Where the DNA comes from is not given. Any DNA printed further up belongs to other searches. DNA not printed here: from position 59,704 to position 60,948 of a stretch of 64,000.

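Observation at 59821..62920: AT-rich three-gene island: Eco29kI-like GIY-YIG nuclease, permuted amino-MTase and an unknown 2-TM protein with a PLC-like motif; possible novel defence module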

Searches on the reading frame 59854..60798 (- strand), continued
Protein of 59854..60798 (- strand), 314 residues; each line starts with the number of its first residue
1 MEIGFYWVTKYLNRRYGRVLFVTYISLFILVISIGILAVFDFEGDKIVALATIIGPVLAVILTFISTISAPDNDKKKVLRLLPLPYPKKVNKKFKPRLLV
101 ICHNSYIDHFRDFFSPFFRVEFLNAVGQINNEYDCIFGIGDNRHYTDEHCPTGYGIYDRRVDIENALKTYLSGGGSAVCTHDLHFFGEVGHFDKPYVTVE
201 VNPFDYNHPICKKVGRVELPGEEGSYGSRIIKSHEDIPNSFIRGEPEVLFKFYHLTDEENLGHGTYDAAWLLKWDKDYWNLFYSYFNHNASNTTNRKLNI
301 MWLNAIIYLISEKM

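Call 45: search_protein_families(library=padloc, proteins=[L009:1829-2557:+, L009:2564-4084:+, L012:1675-2550:+, L012:2552-3637:+, L015:1651-2487:+, L019:11618-12454:+, P0122, P0126, L009:356-571:+], max_evalue=0.01)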
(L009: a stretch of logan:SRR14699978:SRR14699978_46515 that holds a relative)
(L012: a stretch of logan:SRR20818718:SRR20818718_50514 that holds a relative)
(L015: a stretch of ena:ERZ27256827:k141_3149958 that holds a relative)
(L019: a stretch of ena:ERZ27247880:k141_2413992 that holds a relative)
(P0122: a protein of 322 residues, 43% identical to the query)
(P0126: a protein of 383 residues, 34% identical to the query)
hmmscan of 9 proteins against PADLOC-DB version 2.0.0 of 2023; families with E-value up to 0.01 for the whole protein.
L009:1829-2557:+ (242 aa): 5 families
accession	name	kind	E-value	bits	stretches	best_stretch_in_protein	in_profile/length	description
PDLC02959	RT-Protease_XI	-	5.5e-11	40.1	1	31-184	345-480/510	single gene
PDLC02960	RT-Protease_XI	-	1.6e-10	38.6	1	36-184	348-477/506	single gene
PDLC04593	PDC-M35A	-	2.9e-07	28.5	0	76-127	72-123/216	-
PDLC03855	LmuA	-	2.6e-05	21.7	1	37-199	16-176/425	-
PDLC05022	PDC-S45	-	0.00078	16.5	0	144-185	173-213/293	-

L009:2564-4084:+ (506 aa): 55 families (the best 25 are shown)
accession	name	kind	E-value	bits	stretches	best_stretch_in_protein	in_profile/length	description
PDLC03759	RT_UG21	-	2e-58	196.4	1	15-505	4-500/503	DRT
PDLC03758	RT_UG20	-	2.2e-51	173.5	1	7-469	3-476/511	DRT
PDLC03756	RT_UG19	-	3.8e-50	169.5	1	10-470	4-448/562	DRT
PDLC03771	RT_UG32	-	4.1e-49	165.6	1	17-472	32-471/521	DRT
PDLC03786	RT_UG9_small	-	6.5e-41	138.8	1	25-469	19-482/541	DRT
PDLC03761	RT_UG23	-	8.6e-41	138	1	37-477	26-454/489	DRT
PDLC03783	Drt8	-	4.3e-36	123.3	1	17-450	6-438/493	DRT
PDLC03785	RT_UG9_large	-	1.1e-35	121.2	1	15-296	242-520/772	DRT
PDLC03772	RT_UG33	-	7.9e-27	92.3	1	20-477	10-449/490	DRT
PDLC03760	RT_UG22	-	5.6e-26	89.6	1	9-454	2-433/476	DRT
PDLC01136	RT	-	1.7e-24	84.7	1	12-279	5-249/263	RT (reverse transcriptase)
PDLC03749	RT_UG13a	-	1.3e-23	81.8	1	38-430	43-443/589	DRT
PDLC03773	RT_UG34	-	9.3e-22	75.6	1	7-351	5-354/512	DRT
PDLC03763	RT_UG25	-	7.1e-19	65.5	1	21-280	276-540/870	DRT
PDLC03775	RT_UG36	-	2.1e-17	61.2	1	64-279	57-271/557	DRT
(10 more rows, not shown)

L012:1675-2550:+ (291 aa): 17 families
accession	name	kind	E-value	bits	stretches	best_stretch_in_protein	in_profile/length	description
PDLC03244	MTase_II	-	1.2e-55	186.7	1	33-290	31-284/295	Type II methyltransferase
PDLC03253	MTase_II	-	6.1e-29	99.5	1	33-254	7-214/253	Type II methyltransferase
PDLC03294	MTase_II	-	1.5e-18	65.4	1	35-268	10-244/272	Type II methyltransferase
PDLC03247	MTase_II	-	3.8e-17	60.4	1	34-264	7-233/282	Type II methyltransferase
PDLC04018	PD-Lambda-5_B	-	1.3e-16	58.7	1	52-287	31-267/291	-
PDLC03358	MTase_II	-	9.2e-13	46.1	1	53-284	32-266/301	Type II methyltransferase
PDLC03729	oMTase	-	2e-11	41.9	1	34-115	9-92/275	orphan methyltransferase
PDLC03735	oMTase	-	9.3e-11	39.6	1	34-267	12-254/284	orphan methyltransferase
PDLC03261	MTase_II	-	4.1e-08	30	1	34-246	29-236/643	Type II methyltransferase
PDLC03266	MTase_II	-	8.5e-08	30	1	34-246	19-230/285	Type II methyltransferase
PDLC03383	MTase_II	-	3.2e-06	24.8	1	32-97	21-86/318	Type II methyltransferase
PDLC04019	PD-Lambda-5_B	-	3.6e-06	25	1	55-153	33-136/167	-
PDLC03349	MTase_II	-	0.00031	17.9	1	33-100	9-79/374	Type II methyltransferase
PDLC03292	MTase_II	-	0.0004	16.7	1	32-96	420-483/722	Type II methyltransferase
PDLC03281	MTase_II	-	0.00054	17.8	1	204-273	199-274/309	Type II methyltransferase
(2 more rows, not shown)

L012:2552-3637:+ (361 aa): 2 families
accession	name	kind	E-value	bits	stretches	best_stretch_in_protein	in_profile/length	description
PDLC03410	REase_II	-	8.8e-06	23.6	1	184-283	173-269/355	Type II restriction enzyme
PDLC03473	REase_II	-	0.0036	14.5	1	49-262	44-254/351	Type II restriction enzyme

L015:1651-2487:+ (278 aa): 0 families

L019:11618-12454:+ (278 aa): 0 families

P0122 (322 aa): 0 families

P0126 (383 aa): 0 families

L009:356-571:+ (71 aa): 0 families

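Call 46: find_related_loci(query=A1, collection=genome_contigs, flank=8000)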
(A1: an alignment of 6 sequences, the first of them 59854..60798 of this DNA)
Query A1 (314 aa) in genome_contigs; peptide patterns used: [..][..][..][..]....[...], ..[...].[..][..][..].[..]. (x = any residue, [..] = any of these).
75 stretches matched a pattern; 1 encode a relative of the query (tblastn E <= 1e-3); 1 distinct loci.
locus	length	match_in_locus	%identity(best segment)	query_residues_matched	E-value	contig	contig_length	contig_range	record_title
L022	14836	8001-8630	26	95-289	1e-16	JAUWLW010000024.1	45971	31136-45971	MAG: Candidatus Zixiibacteriota bacterium isolate CSMAG_2382 CSMAG_2382_k141_1695591_length_45971_cov_31.0000, whole gen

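Call 47: find_related_loci(query=A1, collection=viral_contigs, flank=8000)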
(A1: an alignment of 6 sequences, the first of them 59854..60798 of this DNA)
Query A1 (314 aa) in viral_contigs; peptide patterns used: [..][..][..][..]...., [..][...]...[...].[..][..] (x = any residue, [..] = any of these).
43 stretches matched a pattern, but none encodes a relative of the query by tblastn (E <= 1e-3).

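Call 48: find_related_loci(query=A1, collection=metagenome_contigs, flank=8000)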
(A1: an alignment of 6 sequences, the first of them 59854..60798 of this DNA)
Query A1 (314 aa) in metagenome_contigs; peptide patterns used: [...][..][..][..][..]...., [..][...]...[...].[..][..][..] (x = any residue, [..] = any of these).
266 stretches matched a pattern; 6 encode a relative of the query (tblastn E <= 1e-3); 6 distinct loci.
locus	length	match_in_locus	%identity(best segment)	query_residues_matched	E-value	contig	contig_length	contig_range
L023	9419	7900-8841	100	1-314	0e+0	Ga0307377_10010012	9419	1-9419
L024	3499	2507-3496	27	1-305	2e-18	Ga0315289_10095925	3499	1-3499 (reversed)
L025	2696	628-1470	27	47-312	8e-16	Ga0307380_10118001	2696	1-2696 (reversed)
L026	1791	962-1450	29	154-314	2e-15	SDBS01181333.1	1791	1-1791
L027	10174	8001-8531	28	146-308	1e-14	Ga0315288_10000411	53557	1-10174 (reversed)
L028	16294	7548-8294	25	72-312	6e-14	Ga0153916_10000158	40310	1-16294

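Call 64: fold_search(model_id=the predicted structure, library=viral)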
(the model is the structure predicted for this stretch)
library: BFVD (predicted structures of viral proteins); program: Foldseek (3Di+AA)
matches with E <= 10: 373; with E <= 0.001: 1
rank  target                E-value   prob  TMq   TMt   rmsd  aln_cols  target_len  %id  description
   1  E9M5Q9                1.4e-04  1.00  0.37  0.11  11.7       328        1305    8  Tegument protein/FGARAT [Cricetid gammaherpesvirus 2]
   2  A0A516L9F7            1.4e-03  0.99  0.35  0.39  19.0       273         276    6  (no name in the UniProt tables at hand)
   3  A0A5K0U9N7            4.0e-03  0.98  0.35  0.39   9.5       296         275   10  Type 1 glutamine amidotransferase [Yasminevirus sp. GU-2018]
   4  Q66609                4.2e-03  1.00  0.40  0.12   7.0       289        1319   10  Probable membrane antigen 3 [Equine herpesvirus 2 (strain 86/87)]
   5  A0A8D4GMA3            1.3e-02  0.69  0.15  0.17  25.4       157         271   16  (no name in the UniProt tables at hand)
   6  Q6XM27                2.1e-02  0.96  0.20  0.15   9.4       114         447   18  FirrV-1-B9 [Feldmannia irregularis virus a]
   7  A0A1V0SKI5            2.5e-02  0.92  0.20  0.31  12.1       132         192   11  Putative sensor histidine kinase [Klosneuvirus KNV1]
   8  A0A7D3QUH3            2.6e-02  0.90  0.19  0.28  10.8       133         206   15  Signal transduction response regulator protein receiver domain protein [Fadolivirus FV1/VV64]
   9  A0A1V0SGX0            2.8e-02  0.69  0.17  0.06  15.8       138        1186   14  Putative sensor histidine kinase [Hokovirus HKV1]
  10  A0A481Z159            3.0e-02  0.98  0.21  0.33   4.2       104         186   16  Uncharacterized protein [Mimivirus LCMiAC01]
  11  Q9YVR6                6.1e-02  0.28  0.13  0.17  14.3       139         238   10  ORF MSV176 putative metalloprotease, similar to Homo sapiens GB:X89576 [Melanoplus sanguinipes entomopoxvirus]
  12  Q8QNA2                6.4e-02  0.54  0.17  0.09   7.3       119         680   17  EsV-1-186 [Ectocarpus siliculosus virus 1 (isolate New Zealand/Kaikoura/1988)]
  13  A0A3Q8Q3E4            7.3e-02  0.28  0.15  0.23  15.0       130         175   14  Putative glycosyltransferase [Sulfolobales Beppu filamentous phage 1]
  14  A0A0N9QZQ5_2          7.7e-02  0.51  0.17  0.06  13.8       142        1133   10  Multiple glycosyltransferase domain containing protein [Chrysochromulina ericina virus CeV-01B]
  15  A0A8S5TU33            9.2e-02  0.69  0.18  0.16   9.7       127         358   15  Deoxyribosyltransferase [Siphoviridae sp. ctYcY12]
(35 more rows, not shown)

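Call 65: fold_search(model_id=the predicted structure, library=pdb)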
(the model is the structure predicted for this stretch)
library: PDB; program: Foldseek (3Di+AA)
matches with E <= 10: 873; with E <= 0.001: 6
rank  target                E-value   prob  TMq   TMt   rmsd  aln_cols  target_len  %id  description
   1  1t0b_F                6.5e-07  1.00  0.42  0.52   6.2       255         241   13  Structure of ThuA-like protein from Bacillus stearothermophilus (released 2004-08-03)
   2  1t0b_G                3.0e-06  1.00  0.41  0.52   6.4       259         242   14  Structure of ThuA-like protein from Bacillus stearothermophilus (released 2004-08-03)
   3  4gud_A                2.9e-04  1.00  0.38  0.56   6.0       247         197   10  Crystal Structure of Amidotransferase HisH from Vibrio cholerae (released 2012-09-12)
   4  7ac8_B                3.9e-04  1.00  0.38  0.55   5.4       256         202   10  Molecular basis for the unique allosteric activation mechanism of the heterodimeric imidazole glycerol phosphate synth (released 2021-05-19)
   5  1q7r                  3.9e-04  1.00  0.32  0.47   7.4       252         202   10  X-ray crystallographic analysis of a predicted amidotransferase from B. stearothermophilus at 1.9 A resolution (released 2003-11-11)
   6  4gud_B                4.2e-04  1.00  0.39  0.57   5.8       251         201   10  Crystal Structure of Amidotransferase HisH from Vibrio cholerae (released 2012-09-12)
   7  6ymu_B                1.1e-03  1.00  0.37  0.53   5.4       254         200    9  Imidazole Glycerol Phosphate Synthase (released 2020-07-22)
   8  6ymu_F                1.4e-03  1.00  0.37  0.53   5.9       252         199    9  Imidazole Glycerol Phosphate Synthase (released 2020-07-22)
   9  2nv0_A                2.2e-03  1.00  0.38  0.58   5.7       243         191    9  Structure of the glutaminase subunit Pdx2 (YaaE) of PLP synthase from Bacillus subtilis (released 2006-12-05)
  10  3r75_B                4.5e-03  0.95  0.35  0.20  21.1       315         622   12  Crystal structure of 2-amino-2-desoxyisochorismate synthase (ADIC) synthase PhzE from Burkholderia lata 383 in complex (released 2011-03-30)
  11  3r76_A                6.4e-03  0.91  0.32  0.18  20.6       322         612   11  Crystal structure of 2-amino-2-desoxyisochorismate synthase (ADIC) synthase PhzE from Burkholderia lata 383 in complex (released 2011-03-30)
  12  2nv2_B                1.3e-02  0.99  0.38  0.57   5.2       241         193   10  Structure of the PLP synthase complex Pdx1/2 (YaaD/E) from Bacillus subtilis (released 2006-12-05)
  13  9lmq_D                2.4e-02  0.97  0.20  0.20   5.8       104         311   13  Cryo-EM structure of TIR-STING/c-di-GMP complex (released 2025-08-27)
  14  1y3h_B                2.8e-02  0.51  0.16  0.19  13.7       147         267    8  Crystal Structure of Inorganic Polyphosphate/ATP-NAD kinase from Mycobacterium tuberculosis (released 2005-01-18)
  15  3kcn_B                3.0e-02  0.94  0.16  0.32   6.0        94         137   13  The crystal structure of adenylate cyclase from Rhodopirellula baltica (released 2009-11-17)
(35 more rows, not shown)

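Call 66: search_protein_families(library=pfam, proteins=[P0122, P0123, P0125, P0126, P0127, L022:7578-8717:+, L026:326-1456:+, L028:7185-8300:+, L015:1651-2487:+, L019:11618-12454:+], max_evalue=1)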
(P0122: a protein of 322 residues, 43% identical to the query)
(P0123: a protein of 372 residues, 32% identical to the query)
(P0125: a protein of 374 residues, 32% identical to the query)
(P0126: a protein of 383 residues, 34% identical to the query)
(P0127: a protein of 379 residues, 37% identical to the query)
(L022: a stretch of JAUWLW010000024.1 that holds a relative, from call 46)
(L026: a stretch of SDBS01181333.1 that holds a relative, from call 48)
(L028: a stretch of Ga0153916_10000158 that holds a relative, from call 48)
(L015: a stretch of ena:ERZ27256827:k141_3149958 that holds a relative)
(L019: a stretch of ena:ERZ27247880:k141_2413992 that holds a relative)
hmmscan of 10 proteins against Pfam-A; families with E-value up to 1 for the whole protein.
P0122 (322 aa): 1 family
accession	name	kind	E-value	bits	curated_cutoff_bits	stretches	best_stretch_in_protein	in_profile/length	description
PF06283.17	ThuA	-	0.0014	19.3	33.4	1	169-319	66-208/209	Trehalose utilisation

P0123 (372 aa): 1 family
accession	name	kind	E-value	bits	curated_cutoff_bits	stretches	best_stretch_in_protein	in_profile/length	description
PF06283.17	ThuA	-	0.025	15.3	33.4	1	250-367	110-208/209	Trehalose utilisation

P0125 (374 aa): 2 families
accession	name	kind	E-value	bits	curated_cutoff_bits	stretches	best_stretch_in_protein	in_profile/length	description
PF06283.17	ThuA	-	0.00088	20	33.4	1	261-369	117-208/209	Trehalose utilisation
PF06157.16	DUF973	-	0.45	10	26.4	1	18-104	64-149/309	Protein of unknown function (DUF973)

P0126 (383 aa): 5 families
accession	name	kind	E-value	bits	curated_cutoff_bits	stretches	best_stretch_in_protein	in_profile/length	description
PF06283.17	ThuA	-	0.0045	17.7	33.4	1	242-374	103-208/209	Trehalose utilisation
PF23996.1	DUF7314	-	0.011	16.4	27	1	51-76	9-34/87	Domain of unknown function (DUF7314)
PF09307.15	MHC2-interact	-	0.089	13.1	26.9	1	39-63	28-52/109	CLIP, MHC2 interacting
PF20226.3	DUF6585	-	0.11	12.2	27.7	1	59-124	32-96/249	Family of unknown function (DUF6585)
PF19529.4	DUF6057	-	0.11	11.7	29.8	1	12-112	124-219/569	Family of unknown function (DUF6057)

P0127 (379 aa): 2 families
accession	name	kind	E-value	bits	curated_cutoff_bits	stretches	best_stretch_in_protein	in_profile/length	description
PF06283.17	ThuA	-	3.1e-05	24.8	33.4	1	212-370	96-208/209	Trehalose utilisation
PF04143.19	Sulf_transp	-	0.072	13.1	27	1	45-119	89-161/310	Sulphur transport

L022:7578-8717:+ (379 aa): 1 family
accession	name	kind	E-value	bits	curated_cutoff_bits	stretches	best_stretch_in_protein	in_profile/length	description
PF06283.17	ThuA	-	2.9e-06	28.1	33.4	1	246-370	112-208/209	Trehalose utilisation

L026:326-1456:+ (376 aa): 1 family
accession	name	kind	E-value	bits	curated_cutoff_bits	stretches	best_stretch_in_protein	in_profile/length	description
PF06283.17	ThuA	-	0.00035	21.3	33.4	1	256-369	114-208/209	Trehalose utilisation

L028:7185-8300:+ (371 aa): 1 family
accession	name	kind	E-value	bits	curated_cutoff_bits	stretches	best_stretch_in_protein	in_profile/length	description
PF06283.17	ThuA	-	0.0001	23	33.4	1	252-366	113-208/209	Trehalose utilisation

L015:1651-2487:+ (278 aa): 0 families

L019:11618-12454:+ (278 aa): 1 family
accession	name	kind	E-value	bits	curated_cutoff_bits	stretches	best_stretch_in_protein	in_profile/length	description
PF21216.2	PepQ_N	-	0.34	11.2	27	1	98-139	50-91/152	Xaa-Pro dipeptidase, N-terminal domain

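Call 67: search_solved_structures(query=A1, max_evalue=10, show_alignments=1)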
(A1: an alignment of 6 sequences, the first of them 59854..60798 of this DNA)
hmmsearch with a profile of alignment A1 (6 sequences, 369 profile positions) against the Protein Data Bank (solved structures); distinct sequences matched with E-value up to 10: 3.
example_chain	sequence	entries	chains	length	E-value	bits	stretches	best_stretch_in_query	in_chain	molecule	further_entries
4jqs_A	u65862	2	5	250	0.15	14.1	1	288-367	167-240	hypothetical protein | Uncharacterized protein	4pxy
8bfi_B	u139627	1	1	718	0.38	12.8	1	157-216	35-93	CCR4-NOT transcription complex subunit 10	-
8fy3_B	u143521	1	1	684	0.42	12.7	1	157-216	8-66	CCR4-NOT transcription complex subunit 10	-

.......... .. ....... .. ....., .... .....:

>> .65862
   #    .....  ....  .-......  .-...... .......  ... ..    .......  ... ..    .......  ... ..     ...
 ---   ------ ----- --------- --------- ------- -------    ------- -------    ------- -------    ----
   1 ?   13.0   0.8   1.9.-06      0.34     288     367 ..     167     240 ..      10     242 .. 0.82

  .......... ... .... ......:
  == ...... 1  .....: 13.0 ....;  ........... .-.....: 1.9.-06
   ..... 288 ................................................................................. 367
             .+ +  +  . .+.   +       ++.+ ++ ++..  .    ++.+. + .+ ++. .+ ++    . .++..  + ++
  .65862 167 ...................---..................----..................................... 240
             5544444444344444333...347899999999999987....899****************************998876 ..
